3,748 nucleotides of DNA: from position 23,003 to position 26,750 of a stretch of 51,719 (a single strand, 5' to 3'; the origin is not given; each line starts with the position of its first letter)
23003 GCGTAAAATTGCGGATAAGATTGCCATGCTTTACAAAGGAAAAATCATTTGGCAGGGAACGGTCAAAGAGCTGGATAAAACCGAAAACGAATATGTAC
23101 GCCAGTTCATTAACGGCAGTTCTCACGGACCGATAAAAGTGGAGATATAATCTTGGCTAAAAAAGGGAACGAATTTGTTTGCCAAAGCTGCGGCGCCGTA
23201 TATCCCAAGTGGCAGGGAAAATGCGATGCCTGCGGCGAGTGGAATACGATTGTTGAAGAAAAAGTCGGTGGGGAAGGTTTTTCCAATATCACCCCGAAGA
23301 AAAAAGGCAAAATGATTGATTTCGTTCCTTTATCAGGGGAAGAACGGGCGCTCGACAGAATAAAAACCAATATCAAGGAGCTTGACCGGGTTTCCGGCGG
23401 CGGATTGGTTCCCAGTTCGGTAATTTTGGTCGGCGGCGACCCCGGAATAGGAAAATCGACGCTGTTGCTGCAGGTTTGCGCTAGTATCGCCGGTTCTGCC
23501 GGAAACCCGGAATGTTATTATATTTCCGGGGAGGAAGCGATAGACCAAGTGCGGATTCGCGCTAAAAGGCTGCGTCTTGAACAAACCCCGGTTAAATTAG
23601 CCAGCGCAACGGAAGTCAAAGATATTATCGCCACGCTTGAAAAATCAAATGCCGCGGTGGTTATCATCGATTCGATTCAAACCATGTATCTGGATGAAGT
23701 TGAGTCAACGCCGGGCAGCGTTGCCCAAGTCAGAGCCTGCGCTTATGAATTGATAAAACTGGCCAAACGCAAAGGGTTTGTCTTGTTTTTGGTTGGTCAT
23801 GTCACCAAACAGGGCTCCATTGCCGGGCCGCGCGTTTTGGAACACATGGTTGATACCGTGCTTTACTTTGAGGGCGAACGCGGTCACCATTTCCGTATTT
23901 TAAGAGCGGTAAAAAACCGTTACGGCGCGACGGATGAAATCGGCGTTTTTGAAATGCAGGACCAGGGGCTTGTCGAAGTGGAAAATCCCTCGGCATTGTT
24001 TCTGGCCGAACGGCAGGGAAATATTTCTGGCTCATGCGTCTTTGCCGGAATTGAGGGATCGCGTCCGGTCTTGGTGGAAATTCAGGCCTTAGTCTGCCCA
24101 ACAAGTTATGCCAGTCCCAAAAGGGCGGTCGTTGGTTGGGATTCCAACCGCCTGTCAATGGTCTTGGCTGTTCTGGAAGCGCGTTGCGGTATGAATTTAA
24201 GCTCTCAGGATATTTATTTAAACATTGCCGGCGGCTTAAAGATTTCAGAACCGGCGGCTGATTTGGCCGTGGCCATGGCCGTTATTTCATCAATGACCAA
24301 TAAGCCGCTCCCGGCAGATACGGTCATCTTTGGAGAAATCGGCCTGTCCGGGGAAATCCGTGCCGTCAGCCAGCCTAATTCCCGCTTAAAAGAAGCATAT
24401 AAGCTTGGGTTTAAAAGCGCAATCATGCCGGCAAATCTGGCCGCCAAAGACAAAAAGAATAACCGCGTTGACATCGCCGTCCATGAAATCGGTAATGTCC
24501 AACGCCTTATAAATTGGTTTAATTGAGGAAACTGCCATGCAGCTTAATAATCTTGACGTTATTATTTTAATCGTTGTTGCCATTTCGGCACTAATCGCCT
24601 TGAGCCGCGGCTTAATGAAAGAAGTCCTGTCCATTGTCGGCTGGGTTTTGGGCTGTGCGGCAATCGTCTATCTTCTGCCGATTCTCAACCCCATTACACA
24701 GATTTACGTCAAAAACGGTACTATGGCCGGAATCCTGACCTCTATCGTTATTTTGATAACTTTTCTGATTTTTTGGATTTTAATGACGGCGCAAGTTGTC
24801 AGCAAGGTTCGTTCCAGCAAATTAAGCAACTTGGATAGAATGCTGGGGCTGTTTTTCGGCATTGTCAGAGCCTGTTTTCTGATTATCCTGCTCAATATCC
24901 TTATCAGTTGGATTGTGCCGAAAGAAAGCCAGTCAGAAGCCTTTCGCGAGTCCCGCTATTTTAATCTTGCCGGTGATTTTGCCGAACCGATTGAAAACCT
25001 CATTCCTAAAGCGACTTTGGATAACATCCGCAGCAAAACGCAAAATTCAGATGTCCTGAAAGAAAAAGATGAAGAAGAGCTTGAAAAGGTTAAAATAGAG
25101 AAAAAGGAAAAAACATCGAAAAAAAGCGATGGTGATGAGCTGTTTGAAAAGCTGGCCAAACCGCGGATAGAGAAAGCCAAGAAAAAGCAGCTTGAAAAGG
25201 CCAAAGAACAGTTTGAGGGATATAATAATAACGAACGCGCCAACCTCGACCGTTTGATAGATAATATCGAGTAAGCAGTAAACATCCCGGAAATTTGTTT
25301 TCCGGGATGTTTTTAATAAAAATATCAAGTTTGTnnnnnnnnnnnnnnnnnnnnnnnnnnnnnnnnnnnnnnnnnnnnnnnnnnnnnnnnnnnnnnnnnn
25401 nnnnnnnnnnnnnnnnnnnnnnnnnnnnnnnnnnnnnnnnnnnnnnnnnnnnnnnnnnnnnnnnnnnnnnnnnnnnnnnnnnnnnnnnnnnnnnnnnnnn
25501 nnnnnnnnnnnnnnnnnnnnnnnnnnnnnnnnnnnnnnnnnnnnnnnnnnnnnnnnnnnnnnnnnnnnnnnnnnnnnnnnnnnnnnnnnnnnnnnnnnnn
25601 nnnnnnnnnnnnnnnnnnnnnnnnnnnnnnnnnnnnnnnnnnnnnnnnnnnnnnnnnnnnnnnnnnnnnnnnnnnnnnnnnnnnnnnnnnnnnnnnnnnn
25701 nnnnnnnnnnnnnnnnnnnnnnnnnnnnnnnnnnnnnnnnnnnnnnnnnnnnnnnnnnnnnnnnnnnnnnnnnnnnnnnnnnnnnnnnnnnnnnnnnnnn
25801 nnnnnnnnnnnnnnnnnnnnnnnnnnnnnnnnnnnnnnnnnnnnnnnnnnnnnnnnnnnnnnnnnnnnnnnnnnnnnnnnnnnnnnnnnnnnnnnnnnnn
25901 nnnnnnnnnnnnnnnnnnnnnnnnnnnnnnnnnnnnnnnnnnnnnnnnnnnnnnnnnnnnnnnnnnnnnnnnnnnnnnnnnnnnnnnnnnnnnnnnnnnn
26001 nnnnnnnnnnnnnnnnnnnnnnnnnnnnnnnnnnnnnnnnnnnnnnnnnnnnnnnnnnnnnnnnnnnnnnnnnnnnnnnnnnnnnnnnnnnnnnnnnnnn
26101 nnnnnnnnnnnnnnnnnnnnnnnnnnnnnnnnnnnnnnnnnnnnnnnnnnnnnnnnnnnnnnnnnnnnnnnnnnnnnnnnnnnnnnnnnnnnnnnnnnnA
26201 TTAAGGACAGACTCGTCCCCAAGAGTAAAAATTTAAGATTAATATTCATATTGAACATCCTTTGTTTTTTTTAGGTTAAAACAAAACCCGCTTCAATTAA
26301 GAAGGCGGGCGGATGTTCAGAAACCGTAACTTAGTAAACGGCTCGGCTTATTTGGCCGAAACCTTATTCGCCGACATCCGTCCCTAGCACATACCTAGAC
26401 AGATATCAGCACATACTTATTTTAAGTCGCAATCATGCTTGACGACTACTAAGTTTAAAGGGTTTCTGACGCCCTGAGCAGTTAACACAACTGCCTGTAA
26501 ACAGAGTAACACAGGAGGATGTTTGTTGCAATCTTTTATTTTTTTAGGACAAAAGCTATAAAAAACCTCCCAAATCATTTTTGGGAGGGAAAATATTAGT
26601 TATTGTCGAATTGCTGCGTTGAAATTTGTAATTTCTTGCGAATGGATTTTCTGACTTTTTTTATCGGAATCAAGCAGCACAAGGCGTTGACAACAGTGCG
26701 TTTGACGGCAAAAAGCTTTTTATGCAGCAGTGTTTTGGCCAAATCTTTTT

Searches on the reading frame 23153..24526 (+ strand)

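Call 13: search_protein_families(library=pfam, proteins=[window:23153-24526:+], max_evalue=0.01)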
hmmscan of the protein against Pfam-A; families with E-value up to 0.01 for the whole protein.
window:23153-24526:+ (457 aa): 16 families
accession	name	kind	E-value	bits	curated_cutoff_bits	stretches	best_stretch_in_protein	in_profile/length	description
PF13481.12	AAA_25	-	1.6e-17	64.3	27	1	68-221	13-194/195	AAA domain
PF06745.19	ATPase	-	1.6e-15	57.6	26.6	2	70-143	1-73/231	KaiC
PF18073.7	Zn_ribbon_LapB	-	2.2e-11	43.7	25.7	1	8-35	1-28/28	Rubredoxin metal binding domain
PF13541.12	ChlI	-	5e-10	39.8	27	1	339-427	31-119/121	Subunit ChlI of Mg-chelatase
PF03796.21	DnaB_C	-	5.2e-07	29.8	27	1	70-184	2-118/255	DnaB-like helicase C terminal domain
PF09848.15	SLFN-g3_helicase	-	6.7e-06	26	24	1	89-216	2-123/354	Schlafen group 3, DNA/RNA helicase domain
PF05362.19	Lon_C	-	4.2e-05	23.6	21.1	1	353-428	95-171/205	Lon protease (S16) C-terminal proteolytic domain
PF13191.12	AAA_16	-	5.5e-05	24.2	32.6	1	77-179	16-104/167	AAA ATPase domain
PF25199.1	nSTAND_NTPase5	-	8.4e-05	22.9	34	1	88-170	41-127/145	Novel STAND NTPase 5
PF13401.12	AAA_22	-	0.00011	23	27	1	89-216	6-123/130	AAA domain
PF00004.35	AAA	-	0.00013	22.8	21.2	1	91-186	1-77/131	ATPase family associated with various cellular activities (AAA)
PF05729.18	NACHT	-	0.0026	18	26.7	1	90-178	2-93/167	NACHT domain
PF13479.12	AAA_24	-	0.0043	17.4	27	0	90-179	4-77/195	AAA domain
PF08423.17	Rad51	-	0.0061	16.3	22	0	69-183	7-138/244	Rad51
PF20720.3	nSTAND3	-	0.0089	16.2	27.2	0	89-132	18-59/155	Novel STAND NTPase 3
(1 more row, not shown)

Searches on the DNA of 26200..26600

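Call 7: search_rna_families(source=window, start=26200, end=26600, threshold=evalue, max_evalue=10, show_alignments=3)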
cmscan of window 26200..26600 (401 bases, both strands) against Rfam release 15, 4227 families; matches with E-value up to 10: 10.
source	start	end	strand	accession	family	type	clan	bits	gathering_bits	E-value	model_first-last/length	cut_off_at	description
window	26299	26383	-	RF02221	sRNA-Xcc1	Gene; sRNA;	-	35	53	0.00015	1-87/87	no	sRNA-Xcc1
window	26558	26600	-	RF02846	Ref84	Gene; antisense;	-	23.3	52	0.95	46-87/87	5'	Enterococcus sRNA 84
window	26560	26600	-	RF04315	manA-II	Cis-reg;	-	22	100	0.15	108-147/147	5'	manA_II ncRNA motif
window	26263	26364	+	RF02972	engA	Cis-reg;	-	19.4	46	0.14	1-101/101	no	engA RNA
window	26277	26465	-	RF00515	PyrR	Cis-reg;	-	16.6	54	8.1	1-115/115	no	PyrR binding site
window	26246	26366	-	RF04310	nqrA-II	Cis-reg;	-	16.2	55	3.2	1-174/174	no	nqrA-II ncRNA motif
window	26558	26600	-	RF02399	NsiR1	Gene; sRNA;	-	15.6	39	1.5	13-60/60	5'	Nitrogen stress-induced RNA 1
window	26229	26326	-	RF01578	RUF1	Gene; sRNA;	-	14.8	70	2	1-264/264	no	Plasmodium RNA of unkown function RUF1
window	26551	26600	-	RF00557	L10_leader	Cis-reg; leader;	-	14.5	44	5.1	87-138/138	5'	Ribosomal protein L10 leader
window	26255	26297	-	RF00522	PreQ1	Cis-reg; riboswitch;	-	13.2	39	5.1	1-45/45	no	PreQ1 (pre queuosine) riboswitch aptamer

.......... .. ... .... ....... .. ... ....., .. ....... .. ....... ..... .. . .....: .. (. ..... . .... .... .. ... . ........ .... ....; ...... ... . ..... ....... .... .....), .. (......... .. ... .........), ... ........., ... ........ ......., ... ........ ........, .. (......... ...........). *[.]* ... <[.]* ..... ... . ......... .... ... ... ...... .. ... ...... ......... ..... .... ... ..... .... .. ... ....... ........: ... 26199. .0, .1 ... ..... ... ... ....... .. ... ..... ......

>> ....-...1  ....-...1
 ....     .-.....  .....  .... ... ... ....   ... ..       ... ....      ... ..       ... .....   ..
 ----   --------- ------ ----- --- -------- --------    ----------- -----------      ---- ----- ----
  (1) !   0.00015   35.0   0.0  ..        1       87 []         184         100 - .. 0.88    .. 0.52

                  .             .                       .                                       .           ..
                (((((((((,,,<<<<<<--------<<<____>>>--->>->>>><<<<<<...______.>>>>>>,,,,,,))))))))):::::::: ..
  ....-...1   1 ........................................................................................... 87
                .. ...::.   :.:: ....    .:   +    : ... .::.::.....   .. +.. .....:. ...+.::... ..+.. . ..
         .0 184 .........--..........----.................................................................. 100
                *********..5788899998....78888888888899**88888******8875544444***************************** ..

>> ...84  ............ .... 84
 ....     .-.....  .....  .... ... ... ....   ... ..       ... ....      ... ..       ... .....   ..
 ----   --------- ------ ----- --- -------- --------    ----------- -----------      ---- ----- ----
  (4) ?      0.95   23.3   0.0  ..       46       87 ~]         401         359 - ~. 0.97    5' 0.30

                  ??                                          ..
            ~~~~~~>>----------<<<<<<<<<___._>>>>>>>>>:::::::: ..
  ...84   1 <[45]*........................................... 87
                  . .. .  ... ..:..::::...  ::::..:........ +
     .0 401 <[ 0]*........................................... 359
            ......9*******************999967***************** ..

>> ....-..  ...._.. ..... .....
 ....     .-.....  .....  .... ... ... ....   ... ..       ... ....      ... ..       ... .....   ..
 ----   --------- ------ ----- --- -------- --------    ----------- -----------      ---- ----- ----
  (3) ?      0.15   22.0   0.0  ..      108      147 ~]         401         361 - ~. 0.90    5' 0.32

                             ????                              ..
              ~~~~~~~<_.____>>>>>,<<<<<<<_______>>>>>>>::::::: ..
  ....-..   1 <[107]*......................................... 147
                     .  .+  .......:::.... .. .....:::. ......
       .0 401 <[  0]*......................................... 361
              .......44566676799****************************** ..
